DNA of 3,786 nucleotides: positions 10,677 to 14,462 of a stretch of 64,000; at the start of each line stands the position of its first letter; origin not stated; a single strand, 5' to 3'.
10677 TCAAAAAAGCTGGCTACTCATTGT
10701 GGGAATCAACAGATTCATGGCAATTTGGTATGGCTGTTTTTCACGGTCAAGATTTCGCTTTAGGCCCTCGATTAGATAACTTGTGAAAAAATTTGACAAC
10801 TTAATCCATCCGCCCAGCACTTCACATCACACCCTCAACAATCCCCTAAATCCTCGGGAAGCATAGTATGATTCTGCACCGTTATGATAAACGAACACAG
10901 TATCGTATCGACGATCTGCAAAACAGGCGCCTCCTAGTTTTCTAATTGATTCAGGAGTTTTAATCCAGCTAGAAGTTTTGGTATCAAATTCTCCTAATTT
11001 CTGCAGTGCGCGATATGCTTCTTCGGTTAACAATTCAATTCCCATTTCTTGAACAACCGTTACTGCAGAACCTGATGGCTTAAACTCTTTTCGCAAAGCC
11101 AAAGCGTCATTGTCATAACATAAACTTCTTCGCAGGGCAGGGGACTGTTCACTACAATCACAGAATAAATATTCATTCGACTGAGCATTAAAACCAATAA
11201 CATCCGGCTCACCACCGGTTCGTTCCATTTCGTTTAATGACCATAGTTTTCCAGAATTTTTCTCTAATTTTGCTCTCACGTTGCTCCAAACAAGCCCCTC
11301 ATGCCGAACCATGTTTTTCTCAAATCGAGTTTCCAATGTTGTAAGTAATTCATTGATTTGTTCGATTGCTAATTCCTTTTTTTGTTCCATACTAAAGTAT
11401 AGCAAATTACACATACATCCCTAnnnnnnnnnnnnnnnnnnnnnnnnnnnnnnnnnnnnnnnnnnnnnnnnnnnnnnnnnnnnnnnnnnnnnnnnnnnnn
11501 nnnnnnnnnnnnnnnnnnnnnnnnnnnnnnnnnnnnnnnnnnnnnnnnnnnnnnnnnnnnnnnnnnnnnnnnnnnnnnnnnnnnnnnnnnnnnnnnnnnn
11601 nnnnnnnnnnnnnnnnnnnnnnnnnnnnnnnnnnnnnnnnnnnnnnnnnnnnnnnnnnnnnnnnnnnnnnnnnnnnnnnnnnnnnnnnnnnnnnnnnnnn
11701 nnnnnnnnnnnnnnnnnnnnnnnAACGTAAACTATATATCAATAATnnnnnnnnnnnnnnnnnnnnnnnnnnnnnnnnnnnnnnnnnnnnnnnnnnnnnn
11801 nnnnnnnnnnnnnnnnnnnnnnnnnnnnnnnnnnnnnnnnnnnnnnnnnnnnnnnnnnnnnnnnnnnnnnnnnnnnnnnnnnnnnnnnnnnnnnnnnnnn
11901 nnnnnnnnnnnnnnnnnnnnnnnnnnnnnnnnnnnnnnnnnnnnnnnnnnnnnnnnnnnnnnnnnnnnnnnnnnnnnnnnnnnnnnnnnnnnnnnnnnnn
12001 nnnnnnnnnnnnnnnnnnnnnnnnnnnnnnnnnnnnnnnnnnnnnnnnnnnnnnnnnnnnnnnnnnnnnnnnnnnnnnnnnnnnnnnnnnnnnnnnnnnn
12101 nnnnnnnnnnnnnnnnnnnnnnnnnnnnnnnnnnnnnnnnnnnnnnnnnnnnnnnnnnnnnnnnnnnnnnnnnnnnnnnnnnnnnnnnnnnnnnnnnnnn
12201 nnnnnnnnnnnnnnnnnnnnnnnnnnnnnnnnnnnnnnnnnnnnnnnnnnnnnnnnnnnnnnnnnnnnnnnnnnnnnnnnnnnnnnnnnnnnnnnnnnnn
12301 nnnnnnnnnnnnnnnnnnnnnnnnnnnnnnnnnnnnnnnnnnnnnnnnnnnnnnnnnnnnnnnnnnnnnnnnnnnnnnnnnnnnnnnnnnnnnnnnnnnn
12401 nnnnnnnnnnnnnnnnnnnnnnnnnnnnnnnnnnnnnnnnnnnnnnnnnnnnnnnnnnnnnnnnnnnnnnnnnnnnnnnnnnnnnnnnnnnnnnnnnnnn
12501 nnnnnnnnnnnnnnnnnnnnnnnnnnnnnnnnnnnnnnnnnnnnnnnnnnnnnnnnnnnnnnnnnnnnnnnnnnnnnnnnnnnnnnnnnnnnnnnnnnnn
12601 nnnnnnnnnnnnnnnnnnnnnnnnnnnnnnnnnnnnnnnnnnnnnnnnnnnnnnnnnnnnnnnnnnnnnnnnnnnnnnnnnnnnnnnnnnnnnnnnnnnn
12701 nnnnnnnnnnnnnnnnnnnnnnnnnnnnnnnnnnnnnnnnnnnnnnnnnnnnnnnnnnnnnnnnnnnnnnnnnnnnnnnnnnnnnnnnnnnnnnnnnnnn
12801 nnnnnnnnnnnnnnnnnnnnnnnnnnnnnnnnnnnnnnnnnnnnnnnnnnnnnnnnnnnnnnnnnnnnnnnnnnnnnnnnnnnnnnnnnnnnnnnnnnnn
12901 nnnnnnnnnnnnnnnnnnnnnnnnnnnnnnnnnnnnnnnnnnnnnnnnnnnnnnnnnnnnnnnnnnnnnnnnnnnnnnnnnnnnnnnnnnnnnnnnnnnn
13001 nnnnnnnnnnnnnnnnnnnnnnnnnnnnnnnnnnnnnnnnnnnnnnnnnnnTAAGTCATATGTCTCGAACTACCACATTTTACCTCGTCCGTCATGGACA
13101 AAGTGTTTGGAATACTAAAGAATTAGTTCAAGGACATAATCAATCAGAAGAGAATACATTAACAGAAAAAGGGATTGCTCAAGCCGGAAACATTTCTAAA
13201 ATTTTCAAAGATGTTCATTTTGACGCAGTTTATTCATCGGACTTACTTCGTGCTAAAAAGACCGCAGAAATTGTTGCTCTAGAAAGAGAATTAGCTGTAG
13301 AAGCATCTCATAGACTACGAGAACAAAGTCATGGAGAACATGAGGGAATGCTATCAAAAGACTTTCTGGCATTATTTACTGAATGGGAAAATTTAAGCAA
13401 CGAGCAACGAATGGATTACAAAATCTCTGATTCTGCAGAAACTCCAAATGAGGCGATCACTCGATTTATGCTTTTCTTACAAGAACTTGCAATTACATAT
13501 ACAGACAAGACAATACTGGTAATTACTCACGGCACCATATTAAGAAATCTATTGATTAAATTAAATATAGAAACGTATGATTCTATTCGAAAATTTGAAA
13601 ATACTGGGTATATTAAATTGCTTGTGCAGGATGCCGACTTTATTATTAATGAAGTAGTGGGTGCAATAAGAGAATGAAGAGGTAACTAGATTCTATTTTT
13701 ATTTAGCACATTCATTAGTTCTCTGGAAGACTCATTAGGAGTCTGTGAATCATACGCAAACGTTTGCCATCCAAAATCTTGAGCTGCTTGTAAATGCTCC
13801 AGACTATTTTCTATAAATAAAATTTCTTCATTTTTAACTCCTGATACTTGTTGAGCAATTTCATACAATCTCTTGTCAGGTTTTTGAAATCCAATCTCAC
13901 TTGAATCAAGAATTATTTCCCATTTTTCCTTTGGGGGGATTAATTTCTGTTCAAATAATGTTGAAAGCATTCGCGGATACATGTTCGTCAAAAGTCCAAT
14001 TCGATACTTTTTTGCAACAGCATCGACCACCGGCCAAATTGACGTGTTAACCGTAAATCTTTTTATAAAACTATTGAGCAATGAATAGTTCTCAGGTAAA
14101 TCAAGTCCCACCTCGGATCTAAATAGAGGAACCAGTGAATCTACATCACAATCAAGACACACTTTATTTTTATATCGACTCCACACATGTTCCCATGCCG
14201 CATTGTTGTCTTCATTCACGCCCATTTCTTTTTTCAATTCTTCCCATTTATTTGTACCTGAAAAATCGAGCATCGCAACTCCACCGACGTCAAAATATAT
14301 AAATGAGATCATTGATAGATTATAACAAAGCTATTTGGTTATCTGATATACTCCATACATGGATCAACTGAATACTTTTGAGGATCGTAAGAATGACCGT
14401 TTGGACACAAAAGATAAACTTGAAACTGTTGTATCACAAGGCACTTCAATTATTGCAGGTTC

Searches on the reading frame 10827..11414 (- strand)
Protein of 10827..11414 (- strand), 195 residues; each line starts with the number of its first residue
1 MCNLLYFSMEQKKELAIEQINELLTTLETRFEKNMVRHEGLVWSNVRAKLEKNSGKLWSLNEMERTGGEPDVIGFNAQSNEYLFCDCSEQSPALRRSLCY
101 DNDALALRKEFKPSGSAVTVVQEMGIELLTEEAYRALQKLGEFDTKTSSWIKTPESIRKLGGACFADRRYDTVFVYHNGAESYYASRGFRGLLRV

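Call 10: search_protein_families(library=pfam, max_evalue=0.01, proteins=[window:10827-11414:-])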
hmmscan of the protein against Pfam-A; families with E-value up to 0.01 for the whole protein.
window:10827-11414:- (195 aa): 1 family
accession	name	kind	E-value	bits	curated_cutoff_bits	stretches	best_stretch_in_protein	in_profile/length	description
PF14066.11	DUF4256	-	2.6e-86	288.1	27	1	23-195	1-173/173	Protein of unknown function (DUF4256)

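Call 102: find_homologous_proteins(query=window:10827-11414:-, max_evalue=1e-20)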
Query window:10827-11414:- (195 aa): 8000 proteins with E <= 1e-20 among 8000 candidates; the best 120 are listed.
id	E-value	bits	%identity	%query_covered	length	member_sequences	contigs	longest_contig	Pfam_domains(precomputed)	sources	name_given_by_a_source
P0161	1.2e-119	415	99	96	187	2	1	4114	PF14066.12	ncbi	ncbi:MAG: DUF4256 domain-containing protein [Microgenomates group bacterium]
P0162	1.5e-111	388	90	100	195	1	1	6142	PF14066.12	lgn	-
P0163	1.4e-104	366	84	100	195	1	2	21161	PF14066.12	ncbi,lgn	-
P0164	7.1e-94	331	92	83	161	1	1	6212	PF14066.12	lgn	-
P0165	7.0e-84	298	71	95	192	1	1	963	PF14066.12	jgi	-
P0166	8.8e-84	298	71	96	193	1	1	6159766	PF14066.12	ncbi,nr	ncbi:conserved hypothetical protein [[Clostridium] ultunense Esp]|nr:conserved hypothetical protein 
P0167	9.0e-84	298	71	95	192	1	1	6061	PF14066.12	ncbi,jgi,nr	ncbi:MAG: DUF4256 domain-containing protein [Ignavibacteriales bacterium]|nr:MAG: DUF4256 domain-con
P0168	1.5e-83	297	73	94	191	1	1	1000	PF14066.12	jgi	jgi:Protein of unknown function (DUF4256)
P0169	2.0e-83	297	73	94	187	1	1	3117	PF14066.12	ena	-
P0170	4.8e-83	296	71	96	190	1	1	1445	PF14066.12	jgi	jgi:hypothetical protein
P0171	5.0e-83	295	72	94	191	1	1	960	PF14066.12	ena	-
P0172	1.1e-82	294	72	94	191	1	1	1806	PF14066.12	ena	-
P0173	1.3e-82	294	72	96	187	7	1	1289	PF14066.12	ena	-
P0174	1.5e-82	294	72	94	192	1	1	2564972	PF14066.12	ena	-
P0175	1.8e-82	294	71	96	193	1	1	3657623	PF14066.12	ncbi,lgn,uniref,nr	ncbi:DUF4256 domain-containing protein [Thermicanus aegyptius]|uniref:DUF4256 domain-containing prot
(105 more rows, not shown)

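Call 103: find_encoding_contigs(protein=P0163, flank=10000, max_places=2)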
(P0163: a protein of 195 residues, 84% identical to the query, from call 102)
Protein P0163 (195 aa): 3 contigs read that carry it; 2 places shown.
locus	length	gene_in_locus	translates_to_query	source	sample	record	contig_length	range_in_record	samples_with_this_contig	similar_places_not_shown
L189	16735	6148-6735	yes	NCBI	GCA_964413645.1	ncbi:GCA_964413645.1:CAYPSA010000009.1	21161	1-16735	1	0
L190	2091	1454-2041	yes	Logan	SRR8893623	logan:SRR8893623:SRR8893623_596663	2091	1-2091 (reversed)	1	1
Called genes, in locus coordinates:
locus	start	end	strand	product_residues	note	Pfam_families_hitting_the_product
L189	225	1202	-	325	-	-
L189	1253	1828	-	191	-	-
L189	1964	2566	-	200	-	-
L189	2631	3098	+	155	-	-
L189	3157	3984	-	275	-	PF01966:HD (faint)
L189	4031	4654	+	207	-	PF00702:Hydrolase, PF13419:HAD_2 (weak)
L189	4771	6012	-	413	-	PF07731:Cu-oxidase_2 (weak), PF07732:Cu-oxidase_3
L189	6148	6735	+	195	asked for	PF14066:DUF4256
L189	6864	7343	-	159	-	-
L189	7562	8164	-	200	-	-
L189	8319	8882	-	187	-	PF13624:SurA_N_3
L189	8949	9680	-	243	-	PF00535:Glycos_transf_2, PF10111:Glyco_tranf_2_2 (faint), PF13641:Glyco_tranf_2_3 (weak)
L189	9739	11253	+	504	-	-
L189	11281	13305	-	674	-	-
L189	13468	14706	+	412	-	PF07690:MFS_1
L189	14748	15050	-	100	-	PF00076:RRM_1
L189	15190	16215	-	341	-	PF01757:Acyl_transf_3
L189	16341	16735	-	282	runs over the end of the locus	-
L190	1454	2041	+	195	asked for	PF14066:DUF4256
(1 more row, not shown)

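Call 104: find_encoding_contigs(protein=P0162, flank=10000, max_places=2)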
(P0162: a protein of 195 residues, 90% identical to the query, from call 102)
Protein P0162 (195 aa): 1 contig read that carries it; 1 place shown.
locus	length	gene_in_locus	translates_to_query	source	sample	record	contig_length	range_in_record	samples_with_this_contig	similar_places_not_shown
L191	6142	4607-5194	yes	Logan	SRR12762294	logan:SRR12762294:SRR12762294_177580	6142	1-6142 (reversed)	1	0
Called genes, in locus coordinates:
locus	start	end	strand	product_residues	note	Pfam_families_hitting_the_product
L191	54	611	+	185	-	-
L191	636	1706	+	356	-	PF00391:PEP-utilizers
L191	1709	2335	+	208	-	PF00702:Hydrolase (weak)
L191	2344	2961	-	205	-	PF00300:His_Phos_1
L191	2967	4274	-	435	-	PF07731:Cu-oxidase_2 (weak), PF07732:Cu-oxidase_3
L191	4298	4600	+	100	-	PF08922:DUF1905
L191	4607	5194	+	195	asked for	PF14066:DUF4256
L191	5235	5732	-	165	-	-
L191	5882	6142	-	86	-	?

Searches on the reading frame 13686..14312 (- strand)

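Call 10: search_protein_families(library=pfam, max_evalue=0.01, proteins=[window:13686-14312:-])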
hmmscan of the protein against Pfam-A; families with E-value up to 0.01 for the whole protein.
window:13686-14312:- (208 aa): 2 families
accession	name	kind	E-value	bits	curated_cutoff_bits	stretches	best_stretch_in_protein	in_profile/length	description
PF00702.32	Hydrolase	-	1.4e-06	29.3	26.4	1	100-181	112-191/191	haloacid dehalogenase-like hydrolase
PF13419.12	HAD_2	-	1.3e-05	25.9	23.8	1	100-186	93-177/178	Haloacid dehalogenase-like hydrolase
